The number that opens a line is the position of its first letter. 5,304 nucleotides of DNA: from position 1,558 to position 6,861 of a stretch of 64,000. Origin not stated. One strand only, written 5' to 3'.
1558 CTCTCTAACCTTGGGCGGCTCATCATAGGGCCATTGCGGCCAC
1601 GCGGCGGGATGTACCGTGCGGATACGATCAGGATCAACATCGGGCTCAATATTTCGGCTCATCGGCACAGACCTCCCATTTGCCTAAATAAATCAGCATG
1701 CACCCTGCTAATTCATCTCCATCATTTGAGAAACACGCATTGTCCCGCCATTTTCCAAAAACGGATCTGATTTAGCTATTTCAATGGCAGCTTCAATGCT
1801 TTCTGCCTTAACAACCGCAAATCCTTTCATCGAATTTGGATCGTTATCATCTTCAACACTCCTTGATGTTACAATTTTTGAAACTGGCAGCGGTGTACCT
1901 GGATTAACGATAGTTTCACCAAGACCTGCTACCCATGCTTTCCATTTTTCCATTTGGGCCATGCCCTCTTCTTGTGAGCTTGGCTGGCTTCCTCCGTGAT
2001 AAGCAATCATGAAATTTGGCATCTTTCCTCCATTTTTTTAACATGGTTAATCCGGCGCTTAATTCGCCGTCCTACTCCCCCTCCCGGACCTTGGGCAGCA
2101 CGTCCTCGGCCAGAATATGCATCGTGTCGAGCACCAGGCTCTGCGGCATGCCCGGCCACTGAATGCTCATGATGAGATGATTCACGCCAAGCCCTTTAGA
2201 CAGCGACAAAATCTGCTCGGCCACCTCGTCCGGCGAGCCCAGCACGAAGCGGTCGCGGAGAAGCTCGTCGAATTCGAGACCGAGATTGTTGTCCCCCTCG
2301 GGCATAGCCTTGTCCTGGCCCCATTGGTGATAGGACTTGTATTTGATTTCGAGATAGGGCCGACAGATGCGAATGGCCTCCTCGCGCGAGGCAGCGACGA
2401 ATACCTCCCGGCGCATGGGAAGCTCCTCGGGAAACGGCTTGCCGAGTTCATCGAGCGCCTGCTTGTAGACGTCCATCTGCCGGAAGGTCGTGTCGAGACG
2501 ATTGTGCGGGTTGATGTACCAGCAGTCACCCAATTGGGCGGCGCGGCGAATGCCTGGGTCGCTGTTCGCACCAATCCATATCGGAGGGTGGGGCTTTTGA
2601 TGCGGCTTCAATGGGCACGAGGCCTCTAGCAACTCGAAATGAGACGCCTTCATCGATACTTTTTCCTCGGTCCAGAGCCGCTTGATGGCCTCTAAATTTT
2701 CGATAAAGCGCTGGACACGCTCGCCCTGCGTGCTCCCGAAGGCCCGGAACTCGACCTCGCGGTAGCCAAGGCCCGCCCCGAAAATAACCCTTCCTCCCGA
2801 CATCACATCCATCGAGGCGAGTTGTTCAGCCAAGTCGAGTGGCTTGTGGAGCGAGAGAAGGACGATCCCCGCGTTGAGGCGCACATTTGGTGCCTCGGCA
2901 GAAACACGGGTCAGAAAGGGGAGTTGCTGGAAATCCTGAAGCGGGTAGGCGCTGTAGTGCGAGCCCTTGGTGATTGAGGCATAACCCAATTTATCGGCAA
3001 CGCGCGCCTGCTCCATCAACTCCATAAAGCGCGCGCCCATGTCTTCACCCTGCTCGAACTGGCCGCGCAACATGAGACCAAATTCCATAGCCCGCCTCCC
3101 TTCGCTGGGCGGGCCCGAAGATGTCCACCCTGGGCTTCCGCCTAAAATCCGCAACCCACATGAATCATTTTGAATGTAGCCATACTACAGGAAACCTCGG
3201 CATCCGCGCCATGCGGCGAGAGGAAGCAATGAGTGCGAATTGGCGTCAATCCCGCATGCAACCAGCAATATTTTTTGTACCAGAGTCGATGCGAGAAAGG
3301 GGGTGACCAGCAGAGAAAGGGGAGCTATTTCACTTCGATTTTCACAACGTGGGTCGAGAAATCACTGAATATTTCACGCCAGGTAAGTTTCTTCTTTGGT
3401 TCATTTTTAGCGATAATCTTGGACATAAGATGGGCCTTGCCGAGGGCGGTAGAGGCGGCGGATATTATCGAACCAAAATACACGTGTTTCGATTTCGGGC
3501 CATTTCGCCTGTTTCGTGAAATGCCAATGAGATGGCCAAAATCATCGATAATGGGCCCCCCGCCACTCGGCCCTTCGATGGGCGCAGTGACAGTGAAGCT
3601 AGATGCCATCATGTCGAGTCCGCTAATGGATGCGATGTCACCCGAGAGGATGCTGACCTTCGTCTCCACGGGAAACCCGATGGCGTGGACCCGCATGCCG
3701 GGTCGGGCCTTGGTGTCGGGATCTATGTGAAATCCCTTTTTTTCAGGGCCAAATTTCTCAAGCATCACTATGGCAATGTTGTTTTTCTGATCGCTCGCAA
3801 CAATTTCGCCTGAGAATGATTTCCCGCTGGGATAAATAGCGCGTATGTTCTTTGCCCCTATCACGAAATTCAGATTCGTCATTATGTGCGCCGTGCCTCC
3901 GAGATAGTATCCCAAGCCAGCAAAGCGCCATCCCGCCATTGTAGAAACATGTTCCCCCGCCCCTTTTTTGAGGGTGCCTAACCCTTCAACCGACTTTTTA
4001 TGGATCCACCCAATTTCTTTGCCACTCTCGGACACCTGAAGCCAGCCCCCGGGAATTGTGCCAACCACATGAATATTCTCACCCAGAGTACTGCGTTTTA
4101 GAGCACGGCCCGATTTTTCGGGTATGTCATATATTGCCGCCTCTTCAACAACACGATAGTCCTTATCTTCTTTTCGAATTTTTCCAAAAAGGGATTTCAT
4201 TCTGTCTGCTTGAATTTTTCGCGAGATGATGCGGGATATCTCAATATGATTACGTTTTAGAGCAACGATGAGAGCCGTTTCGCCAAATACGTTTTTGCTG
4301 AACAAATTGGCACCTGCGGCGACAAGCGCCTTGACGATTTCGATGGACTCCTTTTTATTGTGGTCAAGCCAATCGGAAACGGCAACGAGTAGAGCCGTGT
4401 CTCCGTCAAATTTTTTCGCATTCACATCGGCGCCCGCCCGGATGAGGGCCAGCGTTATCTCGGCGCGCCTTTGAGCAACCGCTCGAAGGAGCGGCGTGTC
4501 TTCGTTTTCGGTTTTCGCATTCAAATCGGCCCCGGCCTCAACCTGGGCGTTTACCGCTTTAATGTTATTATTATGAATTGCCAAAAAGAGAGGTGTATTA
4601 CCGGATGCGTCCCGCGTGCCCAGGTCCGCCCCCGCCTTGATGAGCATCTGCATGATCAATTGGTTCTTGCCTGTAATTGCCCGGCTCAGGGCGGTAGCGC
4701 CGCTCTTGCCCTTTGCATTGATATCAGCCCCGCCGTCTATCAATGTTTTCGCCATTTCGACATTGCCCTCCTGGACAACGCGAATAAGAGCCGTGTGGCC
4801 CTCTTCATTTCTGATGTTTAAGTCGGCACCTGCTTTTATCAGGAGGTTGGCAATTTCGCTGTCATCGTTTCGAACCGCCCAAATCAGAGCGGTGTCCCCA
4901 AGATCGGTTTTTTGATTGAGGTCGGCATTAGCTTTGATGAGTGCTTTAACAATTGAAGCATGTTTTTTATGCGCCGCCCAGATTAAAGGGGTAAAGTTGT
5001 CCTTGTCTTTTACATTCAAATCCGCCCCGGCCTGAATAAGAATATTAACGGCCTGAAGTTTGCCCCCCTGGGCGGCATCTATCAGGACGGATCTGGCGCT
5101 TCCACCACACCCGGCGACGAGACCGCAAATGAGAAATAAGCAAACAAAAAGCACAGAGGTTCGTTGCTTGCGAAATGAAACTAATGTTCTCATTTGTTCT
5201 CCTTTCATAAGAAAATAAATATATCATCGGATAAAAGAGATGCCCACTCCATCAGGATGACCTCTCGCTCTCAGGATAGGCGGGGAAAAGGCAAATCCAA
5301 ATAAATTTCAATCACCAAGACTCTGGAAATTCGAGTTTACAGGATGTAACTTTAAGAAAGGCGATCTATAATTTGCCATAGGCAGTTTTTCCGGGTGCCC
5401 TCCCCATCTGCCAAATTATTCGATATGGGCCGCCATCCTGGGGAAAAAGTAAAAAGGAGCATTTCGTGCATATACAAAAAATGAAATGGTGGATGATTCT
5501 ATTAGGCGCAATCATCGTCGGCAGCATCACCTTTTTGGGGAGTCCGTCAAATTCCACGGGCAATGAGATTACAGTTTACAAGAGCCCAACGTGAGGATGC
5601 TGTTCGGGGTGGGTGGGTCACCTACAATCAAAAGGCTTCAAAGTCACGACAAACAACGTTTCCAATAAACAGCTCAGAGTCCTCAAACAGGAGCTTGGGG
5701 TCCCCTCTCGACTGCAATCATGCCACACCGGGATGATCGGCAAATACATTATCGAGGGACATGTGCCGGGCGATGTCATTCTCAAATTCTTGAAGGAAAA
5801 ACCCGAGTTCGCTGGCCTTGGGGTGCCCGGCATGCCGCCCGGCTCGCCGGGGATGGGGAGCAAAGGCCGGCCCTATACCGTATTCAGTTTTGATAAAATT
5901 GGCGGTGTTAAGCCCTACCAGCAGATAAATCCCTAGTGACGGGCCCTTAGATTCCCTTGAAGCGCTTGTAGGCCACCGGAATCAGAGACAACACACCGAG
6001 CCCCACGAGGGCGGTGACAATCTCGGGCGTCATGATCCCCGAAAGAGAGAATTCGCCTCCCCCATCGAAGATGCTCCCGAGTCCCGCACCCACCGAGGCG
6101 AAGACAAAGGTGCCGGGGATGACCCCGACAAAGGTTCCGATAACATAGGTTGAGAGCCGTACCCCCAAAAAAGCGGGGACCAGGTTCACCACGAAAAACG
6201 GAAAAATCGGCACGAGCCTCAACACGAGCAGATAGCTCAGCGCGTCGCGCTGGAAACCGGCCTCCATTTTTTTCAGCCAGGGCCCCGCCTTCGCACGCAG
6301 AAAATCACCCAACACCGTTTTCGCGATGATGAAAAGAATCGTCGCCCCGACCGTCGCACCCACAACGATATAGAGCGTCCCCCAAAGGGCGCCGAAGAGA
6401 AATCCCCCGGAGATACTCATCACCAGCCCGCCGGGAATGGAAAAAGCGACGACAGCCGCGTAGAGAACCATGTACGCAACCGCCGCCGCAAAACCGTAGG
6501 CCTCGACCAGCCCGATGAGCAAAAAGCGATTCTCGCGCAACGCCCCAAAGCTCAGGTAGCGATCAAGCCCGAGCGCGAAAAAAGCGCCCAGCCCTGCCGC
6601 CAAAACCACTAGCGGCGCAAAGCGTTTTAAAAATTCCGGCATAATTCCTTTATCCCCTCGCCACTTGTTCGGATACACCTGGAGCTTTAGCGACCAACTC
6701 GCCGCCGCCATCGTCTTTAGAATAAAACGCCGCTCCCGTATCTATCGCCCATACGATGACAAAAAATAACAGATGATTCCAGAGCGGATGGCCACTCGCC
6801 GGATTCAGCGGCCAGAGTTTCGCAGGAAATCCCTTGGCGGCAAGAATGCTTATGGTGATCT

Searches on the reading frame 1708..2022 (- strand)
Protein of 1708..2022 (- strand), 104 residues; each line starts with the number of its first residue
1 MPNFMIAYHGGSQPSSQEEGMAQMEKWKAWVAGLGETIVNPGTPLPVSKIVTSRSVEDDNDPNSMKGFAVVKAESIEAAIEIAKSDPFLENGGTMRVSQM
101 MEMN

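Call 50: search_protein_families(library=pfam, proteins=[window:1708-2022:-], max_evalue=0.00001)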
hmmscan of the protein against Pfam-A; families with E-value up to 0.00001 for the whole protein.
window:1708-2022:- (104 aa): 1 family
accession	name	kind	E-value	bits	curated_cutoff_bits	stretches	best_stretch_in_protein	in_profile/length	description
PF03795.20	YCII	-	3e-06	28.1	24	1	17-102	17-93/95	YCII-related domain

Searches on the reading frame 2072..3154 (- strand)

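Call 48: search_protein_families(library=pfam, proteins=[window:2072-3154:-], max_evalue=0.00001)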
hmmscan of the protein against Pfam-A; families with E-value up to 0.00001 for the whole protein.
window:2072-3154:- (360 aa): 1 family
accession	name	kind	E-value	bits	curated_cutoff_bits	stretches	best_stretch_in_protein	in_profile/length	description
PF00296.26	Bac_luciferase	-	2.8e-52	178.5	27.9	1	23-325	1-313/314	Luciferase-like monooxygenase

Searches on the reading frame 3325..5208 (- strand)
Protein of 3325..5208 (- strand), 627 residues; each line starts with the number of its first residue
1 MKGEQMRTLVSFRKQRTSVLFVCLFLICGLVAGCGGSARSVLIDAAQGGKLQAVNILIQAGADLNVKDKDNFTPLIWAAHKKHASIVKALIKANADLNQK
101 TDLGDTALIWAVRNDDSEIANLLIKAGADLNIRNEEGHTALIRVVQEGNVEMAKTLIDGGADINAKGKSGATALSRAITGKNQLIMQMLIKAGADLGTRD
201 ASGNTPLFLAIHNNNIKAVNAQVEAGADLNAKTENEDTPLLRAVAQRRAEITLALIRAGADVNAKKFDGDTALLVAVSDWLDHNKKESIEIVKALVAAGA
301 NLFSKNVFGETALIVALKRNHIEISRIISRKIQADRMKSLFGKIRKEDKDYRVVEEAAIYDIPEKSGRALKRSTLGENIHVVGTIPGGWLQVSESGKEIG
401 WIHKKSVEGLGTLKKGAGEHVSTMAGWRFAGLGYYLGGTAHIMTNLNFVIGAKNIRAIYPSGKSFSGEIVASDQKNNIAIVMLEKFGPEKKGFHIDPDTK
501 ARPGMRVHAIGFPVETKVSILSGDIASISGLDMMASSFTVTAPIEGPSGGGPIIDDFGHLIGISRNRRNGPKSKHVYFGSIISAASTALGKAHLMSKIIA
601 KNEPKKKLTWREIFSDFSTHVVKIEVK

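Call 48: search_protein_families(library=pfam, proteins=[window:3325-5208:-], max_evalue=0.00001)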
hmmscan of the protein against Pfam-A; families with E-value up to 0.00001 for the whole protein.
window:3325-5208:- (627 aa): 7 families
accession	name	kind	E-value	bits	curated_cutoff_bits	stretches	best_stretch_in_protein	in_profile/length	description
PF00023.36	Ank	-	1e-48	161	21.1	2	104-134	2-32/33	Ankyrin repeat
PF12796.13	Ank_2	-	1.1e-48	164.1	27.3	4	42-134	1-90/90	Ankyrin repeats (3 copies)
PF13637.12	Ank_4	-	9.4e-39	131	22.7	1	43-91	2-50/50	Ankyrin repeats (many copies)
PF13857.12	Ank_5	-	9e-35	118.8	27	2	57-109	1-54/56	Ankyrin repeats (many copies)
PF13606.12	Ank_3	-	1e-26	90.1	22.3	0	104-132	2-30/30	Ankyrin repeat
PF23745.1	ANK_LRRK2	-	5.5e-12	46.1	27.5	0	227-336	22-120/130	LRRK2 ANK repeat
PF13365.12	Trypsin_2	-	3.3e-11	44.6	27.6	1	432-563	2-144/144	Trypsin-like peptidase domain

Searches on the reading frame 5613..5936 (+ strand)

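Call 41: search_protein_families(library=pfam, proteins=[window:5613-5936:+], max_evalue=1)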
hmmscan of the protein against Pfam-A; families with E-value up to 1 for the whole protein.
window:5613-5936:+ (107 aa): 1 family
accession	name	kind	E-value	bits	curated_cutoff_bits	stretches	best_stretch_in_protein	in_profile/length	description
PF04214.18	DUF411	-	1.5e-22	79.5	27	1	34-81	1-48/48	Protein of unknown function, DUF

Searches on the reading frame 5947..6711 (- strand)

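Call 48: search_protein_families(library=pfam, proteins=[window:5947-6711:-], max_evalue=0.00001)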
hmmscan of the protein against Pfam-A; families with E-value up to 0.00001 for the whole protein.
window:5947-6711:- (254 aa): 1 family
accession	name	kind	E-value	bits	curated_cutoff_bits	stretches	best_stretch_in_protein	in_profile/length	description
PF09335.16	VTT_dom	-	1.7e-21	77.4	33.9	1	95-209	3-122/123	VTT domain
